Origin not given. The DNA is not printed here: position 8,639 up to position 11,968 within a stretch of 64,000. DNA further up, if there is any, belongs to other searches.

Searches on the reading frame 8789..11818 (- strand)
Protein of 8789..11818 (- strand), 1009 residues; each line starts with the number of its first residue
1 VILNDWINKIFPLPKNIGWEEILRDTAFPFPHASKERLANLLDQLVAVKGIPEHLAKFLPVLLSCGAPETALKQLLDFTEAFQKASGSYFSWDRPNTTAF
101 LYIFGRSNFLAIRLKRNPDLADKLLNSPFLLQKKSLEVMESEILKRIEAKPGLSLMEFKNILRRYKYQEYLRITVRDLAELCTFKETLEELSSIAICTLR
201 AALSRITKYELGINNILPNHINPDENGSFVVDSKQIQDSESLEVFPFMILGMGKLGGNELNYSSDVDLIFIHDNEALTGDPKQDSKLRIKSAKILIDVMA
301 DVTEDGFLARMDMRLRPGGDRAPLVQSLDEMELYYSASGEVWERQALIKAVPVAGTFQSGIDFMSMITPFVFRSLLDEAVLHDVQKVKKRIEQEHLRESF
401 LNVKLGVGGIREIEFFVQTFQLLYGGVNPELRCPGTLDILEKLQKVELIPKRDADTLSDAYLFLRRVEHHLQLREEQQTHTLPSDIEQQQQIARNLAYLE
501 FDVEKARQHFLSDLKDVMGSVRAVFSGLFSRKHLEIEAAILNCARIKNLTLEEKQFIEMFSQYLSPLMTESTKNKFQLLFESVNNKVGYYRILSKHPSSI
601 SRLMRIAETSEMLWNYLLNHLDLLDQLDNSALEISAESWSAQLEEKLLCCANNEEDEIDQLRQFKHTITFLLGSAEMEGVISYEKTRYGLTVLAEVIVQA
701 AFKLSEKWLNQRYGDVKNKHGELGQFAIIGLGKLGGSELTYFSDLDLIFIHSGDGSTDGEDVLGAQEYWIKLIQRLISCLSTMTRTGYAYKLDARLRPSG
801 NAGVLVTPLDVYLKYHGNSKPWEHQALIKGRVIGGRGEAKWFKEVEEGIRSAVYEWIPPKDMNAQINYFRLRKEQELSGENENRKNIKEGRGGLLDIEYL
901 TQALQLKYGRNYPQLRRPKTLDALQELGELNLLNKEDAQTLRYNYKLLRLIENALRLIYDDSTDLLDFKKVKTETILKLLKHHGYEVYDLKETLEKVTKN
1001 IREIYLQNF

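Call 10: search_protein_families(library=pfam, proteins=[window:8789-11818:-], max_evalue=0.001)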
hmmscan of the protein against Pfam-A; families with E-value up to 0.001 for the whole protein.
window:8789-11818:- (1009 aa): 3 families
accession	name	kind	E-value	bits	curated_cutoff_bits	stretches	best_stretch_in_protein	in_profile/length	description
PF03710.21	GlnE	-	9.5e-104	346.7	24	2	601-839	2-245/252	Glutamate-ammonia ligase adenylyltransferase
PF08335.16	GlnD_UR_UTase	-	7.6e-50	169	21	2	387-529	3-141/141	GlnD PII-uridylyltransferase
PF10335.14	DUF294_C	-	0.00024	21.4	22.5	0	431-481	59-109/145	Putative nucleotidyltransferase substrate binding domain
